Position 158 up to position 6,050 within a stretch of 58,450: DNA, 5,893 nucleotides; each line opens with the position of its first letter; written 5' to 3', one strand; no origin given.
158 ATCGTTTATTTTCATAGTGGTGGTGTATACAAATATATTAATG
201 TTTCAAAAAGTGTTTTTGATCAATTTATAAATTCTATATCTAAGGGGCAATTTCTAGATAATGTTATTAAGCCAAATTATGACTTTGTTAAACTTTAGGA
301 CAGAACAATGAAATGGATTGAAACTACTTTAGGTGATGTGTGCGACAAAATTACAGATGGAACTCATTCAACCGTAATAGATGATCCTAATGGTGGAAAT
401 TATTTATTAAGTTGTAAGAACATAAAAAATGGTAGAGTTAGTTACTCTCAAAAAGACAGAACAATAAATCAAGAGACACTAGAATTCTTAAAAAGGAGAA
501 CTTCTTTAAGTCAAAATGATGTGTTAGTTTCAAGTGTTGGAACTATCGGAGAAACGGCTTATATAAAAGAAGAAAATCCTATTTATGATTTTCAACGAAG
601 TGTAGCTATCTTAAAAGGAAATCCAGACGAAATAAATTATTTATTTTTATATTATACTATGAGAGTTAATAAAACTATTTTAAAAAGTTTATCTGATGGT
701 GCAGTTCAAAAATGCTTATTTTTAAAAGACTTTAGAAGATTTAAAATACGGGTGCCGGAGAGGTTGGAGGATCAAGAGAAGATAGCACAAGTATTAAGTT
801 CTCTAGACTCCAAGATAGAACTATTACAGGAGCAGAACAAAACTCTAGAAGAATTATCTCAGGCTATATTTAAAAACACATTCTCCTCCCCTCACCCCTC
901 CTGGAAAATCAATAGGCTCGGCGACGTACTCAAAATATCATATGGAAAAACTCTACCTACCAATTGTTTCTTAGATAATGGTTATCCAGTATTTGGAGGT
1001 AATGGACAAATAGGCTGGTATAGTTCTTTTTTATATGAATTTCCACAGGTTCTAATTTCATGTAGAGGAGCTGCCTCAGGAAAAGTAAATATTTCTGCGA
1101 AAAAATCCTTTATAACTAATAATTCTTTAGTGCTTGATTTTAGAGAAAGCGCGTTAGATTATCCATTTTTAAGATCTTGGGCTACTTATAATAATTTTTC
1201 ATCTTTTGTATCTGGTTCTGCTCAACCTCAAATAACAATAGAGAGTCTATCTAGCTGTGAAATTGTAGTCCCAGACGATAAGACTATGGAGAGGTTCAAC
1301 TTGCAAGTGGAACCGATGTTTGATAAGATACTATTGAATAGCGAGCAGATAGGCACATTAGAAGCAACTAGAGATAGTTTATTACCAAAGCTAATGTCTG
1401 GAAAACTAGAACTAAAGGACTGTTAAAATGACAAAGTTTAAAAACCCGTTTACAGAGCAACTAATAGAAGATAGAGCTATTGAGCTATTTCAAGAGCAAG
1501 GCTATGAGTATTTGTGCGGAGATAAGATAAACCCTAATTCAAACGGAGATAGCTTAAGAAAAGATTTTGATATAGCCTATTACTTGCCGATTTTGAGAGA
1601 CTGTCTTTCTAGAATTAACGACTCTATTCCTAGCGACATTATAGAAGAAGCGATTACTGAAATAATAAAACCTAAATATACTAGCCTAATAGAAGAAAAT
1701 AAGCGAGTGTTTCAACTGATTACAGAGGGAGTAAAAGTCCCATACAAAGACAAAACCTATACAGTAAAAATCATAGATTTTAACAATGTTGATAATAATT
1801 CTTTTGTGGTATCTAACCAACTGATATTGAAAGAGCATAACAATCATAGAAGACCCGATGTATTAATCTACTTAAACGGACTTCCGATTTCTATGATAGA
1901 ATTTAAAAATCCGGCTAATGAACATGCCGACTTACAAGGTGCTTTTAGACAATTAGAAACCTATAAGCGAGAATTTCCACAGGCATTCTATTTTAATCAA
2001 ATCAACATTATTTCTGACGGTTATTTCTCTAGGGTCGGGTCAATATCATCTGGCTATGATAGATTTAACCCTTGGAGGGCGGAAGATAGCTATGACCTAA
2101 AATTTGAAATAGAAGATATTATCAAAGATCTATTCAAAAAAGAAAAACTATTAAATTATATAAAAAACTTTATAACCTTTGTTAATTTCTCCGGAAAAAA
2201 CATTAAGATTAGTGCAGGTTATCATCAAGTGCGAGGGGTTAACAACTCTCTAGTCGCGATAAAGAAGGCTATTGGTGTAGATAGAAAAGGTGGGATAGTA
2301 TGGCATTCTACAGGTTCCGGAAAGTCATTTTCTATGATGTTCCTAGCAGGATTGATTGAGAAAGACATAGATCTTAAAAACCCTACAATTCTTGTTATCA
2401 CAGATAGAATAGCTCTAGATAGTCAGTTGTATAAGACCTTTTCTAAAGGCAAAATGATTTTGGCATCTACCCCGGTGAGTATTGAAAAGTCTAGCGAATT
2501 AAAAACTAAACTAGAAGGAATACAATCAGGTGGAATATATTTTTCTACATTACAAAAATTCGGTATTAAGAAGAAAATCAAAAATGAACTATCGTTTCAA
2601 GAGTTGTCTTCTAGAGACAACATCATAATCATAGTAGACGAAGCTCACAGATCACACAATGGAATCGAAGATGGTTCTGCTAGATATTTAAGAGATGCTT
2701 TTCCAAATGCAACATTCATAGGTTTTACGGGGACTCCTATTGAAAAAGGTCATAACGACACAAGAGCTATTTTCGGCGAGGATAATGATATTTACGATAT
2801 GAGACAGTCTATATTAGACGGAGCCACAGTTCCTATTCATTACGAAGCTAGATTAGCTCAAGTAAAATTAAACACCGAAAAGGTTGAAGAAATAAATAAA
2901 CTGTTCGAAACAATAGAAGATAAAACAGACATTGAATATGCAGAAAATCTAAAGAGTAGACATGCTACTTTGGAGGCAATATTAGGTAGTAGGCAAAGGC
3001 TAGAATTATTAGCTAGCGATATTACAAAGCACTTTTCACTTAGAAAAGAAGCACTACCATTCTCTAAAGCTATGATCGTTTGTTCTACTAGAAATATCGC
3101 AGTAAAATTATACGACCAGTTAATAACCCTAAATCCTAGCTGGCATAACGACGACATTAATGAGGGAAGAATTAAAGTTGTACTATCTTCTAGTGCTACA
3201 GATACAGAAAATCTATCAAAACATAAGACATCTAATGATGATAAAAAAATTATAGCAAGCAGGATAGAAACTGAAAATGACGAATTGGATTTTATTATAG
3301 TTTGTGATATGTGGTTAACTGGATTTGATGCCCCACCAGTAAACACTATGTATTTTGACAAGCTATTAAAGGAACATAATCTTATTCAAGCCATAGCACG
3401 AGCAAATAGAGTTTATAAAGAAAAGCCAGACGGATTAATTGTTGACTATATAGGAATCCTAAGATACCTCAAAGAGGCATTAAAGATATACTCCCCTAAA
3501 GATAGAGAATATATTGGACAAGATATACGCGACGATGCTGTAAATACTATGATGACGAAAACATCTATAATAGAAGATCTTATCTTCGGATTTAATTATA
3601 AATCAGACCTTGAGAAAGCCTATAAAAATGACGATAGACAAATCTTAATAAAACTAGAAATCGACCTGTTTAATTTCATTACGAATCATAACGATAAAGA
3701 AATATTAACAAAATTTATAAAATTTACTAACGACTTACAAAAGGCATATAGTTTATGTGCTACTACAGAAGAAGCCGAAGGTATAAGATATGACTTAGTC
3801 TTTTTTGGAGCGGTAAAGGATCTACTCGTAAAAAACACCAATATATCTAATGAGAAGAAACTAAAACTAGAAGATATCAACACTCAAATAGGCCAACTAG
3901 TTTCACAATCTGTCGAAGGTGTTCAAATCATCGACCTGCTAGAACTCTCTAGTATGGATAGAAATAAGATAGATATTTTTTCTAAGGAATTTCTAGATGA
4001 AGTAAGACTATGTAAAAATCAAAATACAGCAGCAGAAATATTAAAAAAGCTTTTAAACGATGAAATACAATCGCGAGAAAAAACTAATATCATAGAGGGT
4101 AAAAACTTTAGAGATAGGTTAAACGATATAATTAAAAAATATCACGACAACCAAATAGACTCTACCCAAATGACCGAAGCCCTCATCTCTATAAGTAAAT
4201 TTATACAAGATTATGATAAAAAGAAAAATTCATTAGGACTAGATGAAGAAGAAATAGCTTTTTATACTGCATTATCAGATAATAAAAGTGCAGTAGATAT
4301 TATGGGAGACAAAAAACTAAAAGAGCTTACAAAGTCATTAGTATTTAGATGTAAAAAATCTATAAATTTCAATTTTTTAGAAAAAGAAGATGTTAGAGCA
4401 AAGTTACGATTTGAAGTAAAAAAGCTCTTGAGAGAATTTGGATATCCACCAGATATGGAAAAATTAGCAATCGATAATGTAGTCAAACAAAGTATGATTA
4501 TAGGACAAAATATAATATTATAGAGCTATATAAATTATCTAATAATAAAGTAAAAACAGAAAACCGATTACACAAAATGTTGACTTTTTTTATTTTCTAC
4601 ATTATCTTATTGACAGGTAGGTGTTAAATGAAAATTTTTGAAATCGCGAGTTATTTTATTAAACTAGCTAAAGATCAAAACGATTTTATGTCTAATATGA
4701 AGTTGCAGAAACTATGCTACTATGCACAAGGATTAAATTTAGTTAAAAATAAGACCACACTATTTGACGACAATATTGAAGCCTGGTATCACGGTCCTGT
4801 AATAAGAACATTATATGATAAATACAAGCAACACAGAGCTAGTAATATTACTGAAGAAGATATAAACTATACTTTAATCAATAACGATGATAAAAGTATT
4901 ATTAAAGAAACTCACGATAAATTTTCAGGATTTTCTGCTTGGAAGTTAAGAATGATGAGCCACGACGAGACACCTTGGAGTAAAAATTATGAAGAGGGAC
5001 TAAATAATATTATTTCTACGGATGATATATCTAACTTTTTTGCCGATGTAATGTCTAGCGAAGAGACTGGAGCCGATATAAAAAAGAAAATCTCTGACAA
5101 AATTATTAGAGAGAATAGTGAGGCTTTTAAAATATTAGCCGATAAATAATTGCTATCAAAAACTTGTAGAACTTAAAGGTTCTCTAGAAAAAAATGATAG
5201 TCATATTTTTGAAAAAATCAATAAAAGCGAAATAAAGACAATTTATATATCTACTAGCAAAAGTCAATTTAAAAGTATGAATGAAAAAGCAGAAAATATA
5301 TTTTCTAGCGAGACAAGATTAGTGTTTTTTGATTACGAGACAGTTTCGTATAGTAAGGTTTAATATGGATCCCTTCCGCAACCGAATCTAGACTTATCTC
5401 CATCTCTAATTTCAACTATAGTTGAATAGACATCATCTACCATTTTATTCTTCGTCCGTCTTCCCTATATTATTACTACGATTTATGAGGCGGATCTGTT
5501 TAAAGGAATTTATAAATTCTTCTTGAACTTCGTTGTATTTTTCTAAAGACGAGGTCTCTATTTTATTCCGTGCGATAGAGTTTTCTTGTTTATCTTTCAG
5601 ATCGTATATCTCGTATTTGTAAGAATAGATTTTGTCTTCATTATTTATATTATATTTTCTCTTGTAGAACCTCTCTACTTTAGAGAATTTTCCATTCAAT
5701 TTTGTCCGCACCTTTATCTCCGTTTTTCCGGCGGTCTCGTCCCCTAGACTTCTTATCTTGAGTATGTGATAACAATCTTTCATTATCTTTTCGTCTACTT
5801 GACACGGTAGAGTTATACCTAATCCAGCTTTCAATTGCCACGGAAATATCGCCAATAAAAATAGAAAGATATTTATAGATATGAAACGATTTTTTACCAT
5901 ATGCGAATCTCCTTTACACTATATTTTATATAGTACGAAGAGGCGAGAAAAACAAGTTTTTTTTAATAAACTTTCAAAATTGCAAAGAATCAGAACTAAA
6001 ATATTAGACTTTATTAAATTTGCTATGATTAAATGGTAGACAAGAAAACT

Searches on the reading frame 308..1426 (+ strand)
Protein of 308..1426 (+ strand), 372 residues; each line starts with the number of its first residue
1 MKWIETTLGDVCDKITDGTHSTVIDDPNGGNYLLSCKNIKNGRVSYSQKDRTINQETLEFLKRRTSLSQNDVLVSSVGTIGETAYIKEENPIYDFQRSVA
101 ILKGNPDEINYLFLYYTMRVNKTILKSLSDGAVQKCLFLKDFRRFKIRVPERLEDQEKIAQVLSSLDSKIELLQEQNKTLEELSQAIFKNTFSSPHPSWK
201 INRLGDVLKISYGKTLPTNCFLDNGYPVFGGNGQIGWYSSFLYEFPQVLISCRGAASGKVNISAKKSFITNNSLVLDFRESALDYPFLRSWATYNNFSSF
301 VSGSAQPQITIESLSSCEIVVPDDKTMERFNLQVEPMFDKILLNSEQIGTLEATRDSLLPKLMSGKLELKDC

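Call 63: search_protein_families(library=pfam, proteins=[window:308-1426:+], max_evalue=0.001)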
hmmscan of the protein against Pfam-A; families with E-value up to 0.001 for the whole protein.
window:308-1426:+ (372 aa): 1 family
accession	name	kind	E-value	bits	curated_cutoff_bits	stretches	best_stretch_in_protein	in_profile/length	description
PF01420.25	Methylase_S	-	9.2e-31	107.7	22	2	2-182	3-168/168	Type I restriction modification DNA specificity domain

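Call 80: search_protein_families(library=padloc, proteins=[window:308-1426:+], max_evalue=0.00001)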
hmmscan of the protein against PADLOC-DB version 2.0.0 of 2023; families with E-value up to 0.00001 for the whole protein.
window:308-1426:+ (372 aa): 96 families (the best 25 are shown)
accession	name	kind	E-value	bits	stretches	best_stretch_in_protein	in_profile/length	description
PDLC03068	Specificity_I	-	7.2e-71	237.4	2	2-192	3-191/403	Type I specificity subunit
PDLC03089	Specificity_I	-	6e-61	204.9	2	2-192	4-194/446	Type I specificity subunit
PDLC03154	Specificity_I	-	8.5e-59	198.1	1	2-367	3-393/406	Type I specificity subunit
PDLC03099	Specificity_I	-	8e-56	187.9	3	1-192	3-169/405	Type I specificity subunit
PDLC03168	Specificity_I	-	1.4e-53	181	2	2-192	4-191/459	Type I specificity subunit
PDLC03086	Specificity_I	-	5.7e-47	158.7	2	28-192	35-199/458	Type I specificity subunit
PDLC03092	Specificity_I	-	5.1e-44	149.2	2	8-192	8-186/397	Type I specificity subunit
PDLC03164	Specificity_I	-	9.8e-35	118.7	2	198-371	223-398/409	Type I specificity subunit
PDLC03066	Specificity_I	-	2.8e-33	113.4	2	97-192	114-210/441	Type I specificity subunit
PDLC03063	Specificity_I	-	3.3e-31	106.7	3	111-196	88-170/369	Type I specificity subunit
PDLC03165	Specificity_I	-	4.9e-31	106.6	1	2-361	20-408/411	Type I specificity subunit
PDLC03178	Specificity_I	-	5.5e-28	96.5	2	2-183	218-401/411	Type I specificity subunit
PDLC03084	Specificity_I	-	1.7e-27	94.8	2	108-214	101-209/392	Type I specificity subunit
PDLC03098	Specificity_I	-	3.4e-27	93.9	1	2-187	249-427/443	Type I specificity subunit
PDLC03112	Specificity_I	-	3.6e-27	93.6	1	2-365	3-373/378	Type I specificity subunit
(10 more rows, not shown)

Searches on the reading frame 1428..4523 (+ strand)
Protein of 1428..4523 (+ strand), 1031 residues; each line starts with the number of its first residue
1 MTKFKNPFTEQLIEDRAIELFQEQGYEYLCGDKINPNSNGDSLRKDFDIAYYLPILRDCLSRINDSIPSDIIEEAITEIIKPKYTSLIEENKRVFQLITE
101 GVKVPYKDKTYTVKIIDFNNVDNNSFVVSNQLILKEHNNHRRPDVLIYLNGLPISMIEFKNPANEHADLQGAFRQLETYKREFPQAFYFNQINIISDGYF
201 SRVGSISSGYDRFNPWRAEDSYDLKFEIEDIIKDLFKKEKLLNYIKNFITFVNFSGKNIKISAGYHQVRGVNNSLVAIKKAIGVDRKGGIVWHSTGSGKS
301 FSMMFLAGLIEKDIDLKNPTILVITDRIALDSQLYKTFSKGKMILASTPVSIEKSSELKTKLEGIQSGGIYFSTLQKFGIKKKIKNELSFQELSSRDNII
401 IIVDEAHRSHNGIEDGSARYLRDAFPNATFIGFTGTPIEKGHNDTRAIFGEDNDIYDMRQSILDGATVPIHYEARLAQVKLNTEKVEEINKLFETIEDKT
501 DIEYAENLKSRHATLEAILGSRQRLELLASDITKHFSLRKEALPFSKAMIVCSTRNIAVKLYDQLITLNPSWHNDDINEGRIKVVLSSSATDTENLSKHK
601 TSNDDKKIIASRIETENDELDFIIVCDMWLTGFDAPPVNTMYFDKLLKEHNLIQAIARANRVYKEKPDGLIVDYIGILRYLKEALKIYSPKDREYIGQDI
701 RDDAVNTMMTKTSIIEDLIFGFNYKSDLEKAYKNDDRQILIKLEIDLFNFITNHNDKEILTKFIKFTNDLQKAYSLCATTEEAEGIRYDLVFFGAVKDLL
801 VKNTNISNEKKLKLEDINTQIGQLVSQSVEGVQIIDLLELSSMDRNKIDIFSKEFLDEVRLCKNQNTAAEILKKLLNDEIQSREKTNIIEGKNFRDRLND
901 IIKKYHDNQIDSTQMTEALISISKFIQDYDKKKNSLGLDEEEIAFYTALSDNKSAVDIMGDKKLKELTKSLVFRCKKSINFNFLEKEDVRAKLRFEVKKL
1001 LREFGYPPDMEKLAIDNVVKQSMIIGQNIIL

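Call 63: search_protein_families(library=pfam, proteins=[window:1428-4523:+], max_evalue=0.001)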
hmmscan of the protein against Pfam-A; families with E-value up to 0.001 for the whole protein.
window:1428-4523:+ (1031 aa): 6 families
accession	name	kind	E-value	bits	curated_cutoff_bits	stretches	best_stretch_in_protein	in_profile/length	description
PF11867.13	T1RH-like_C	-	4.1e-81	273.3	26.8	1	696-1022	7-323/329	Type I restriction enzyme HindI endonuclease subunit-like, C-terminal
PF18766.7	SWI2_SNF2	-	6.1e-66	222.7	26.7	1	266-499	1-214/221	SWI2/SNF2 ATPase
PF04313.20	HSDR_N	-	1.6e-42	146.1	25.1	1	8-208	2-194/198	Type I restriction enzyme R protein N terminus (HSDR_N)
PF22679.2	T1R_D3-like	-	1.8e-23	84.2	27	1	598-674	78-156/158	Type I restriction enzyme subunit R domain 3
PF04851.21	ResIII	-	3.3e-21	76.3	22.5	1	265-438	6-163/164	Type III restriction enzyme, res subunit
PF00270.35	DEAD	-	2.2e-07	31.2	26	1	290-439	18-162/167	DEAD/DEAH box helicase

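Call 80: search_protein_families(library=padloc, proteins=[window:1428-4523:+], max_evalue=0.00001)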
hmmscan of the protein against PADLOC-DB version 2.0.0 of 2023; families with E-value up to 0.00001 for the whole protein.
window:1428-4523:+ (1031 aa): 6 families
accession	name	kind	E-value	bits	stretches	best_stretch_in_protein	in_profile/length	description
PDLC03040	REase_I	-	8.5e-269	892.5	1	8-1025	5-1021/1029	Type I restriction enzyme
PDLC03041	REase_I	-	9e-74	247.1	2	231-701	283-758/1099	Type I restriction enzyme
PDLC03044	REase_I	-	9.5e-67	223.8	2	68-565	55-552/1034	Type I restriction enzyme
PDLC03048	REase_I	-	3.2e-54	182.4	2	9-596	5-551/976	Type I restriction enzyme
PDLC03045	REase_I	-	4.9e-31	105.5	2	139-462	132-458/995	Type I restriction enzyme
PDLC03046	REase_I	-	4.7e-29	99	2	124-440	116-450/1025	Type I restriction enzyme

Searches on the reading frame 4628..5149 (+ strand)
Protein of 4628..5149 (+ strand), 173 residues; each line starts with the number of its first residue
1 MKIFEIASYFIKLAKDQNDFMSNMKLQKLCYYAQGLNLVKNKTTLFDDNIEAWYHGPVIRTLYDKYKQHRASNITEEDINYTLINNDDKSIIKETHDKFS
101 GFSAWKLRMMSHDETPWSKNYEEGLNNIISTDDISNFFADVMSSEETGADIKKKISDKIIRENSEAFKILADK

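Call 3: search_protein_families(library=pfam, proteins=[window:4628-5149:+], max_evalue=1)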
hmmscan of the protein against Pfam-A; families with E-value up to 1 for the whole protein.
window:4628-5149:+ (173 aa): 2 families
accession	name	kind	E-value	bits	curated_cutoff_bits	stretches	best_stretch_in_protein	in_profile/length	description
PF13274.11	SocA_Panacea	-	4.7e-20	73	25.7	1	26-117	1-112/113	Antitoxin SocA-like, Panacea domain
PF03493.23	BK_channel_a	-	0.036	14.8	26.8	1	111-141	40-70/90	Calcium-activated BK potassium channel alpha subunit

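Call 4: search_protein_families(library=padloc, proteins=[window:4628-5149:+], max_evalue=1)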
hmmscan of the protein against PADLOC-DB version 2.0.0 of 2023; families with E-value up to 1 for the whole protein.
window:4628-5149:+ (173 aa): 0 families

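Call 5: search_protein_families(library=ncbifam, proteins=[window:4628-5149:+], max_evalue=1)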
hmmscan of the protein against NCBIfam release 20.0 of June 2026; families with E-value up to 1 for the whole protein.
window:4628-5149:+ (173 aa): 2 families
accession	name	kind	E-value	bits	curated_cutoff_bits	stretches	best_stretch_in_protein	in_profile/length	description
NF047745.1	SocA_antitoxin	equivalog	1.7e-17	63.6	190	1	6-99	6-110/176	type VI toxin-antitoxin system SocA family antitoxin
NF003057.0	PRK03975.1-5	subfamily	0.036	13.7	168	1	7-81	44-123/134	putative transcriptional regulator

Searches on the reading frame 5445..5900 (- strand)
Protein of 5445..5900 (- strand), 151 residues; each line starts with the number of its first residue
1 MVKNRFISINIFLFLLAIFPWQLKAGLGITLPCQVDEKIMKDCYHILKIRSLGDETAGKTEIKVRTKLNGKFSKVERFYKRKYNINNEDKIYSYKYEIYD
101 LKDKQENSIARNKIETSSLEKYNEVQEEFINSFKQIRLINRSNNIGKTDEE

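Call 3: search_protein_families(library=pfam, proteins=[window:5445-5900:-], max_evalue=1)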
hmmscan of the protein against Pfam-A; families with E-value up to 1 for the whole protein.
window:5445-5900:- (151 aa): 0 families

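Call 4: search_protein_families(library=padloc, proteins=[window:5445-5900:-], max_evalue=1)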
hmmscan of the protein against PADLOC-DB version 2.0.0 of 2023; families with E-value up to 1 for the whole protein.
window:5445-5900:- (151 aa): 0 families

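Call 5: search_protein_families(library=ncbifam, proteins=[window:5445-5900:-], max_evalue=1)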
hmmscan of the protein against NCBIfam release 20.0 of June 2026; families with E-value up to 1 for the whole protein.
window:5445-5900:- (151 aa): 1 family
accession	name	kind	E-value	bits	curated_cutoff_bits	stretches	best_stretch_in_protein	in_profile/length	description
NF007827.1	PRK10536.1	equivalog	0.056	12.8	380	1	83-145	17-75/253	phosphate starvation-inducible protein PhoH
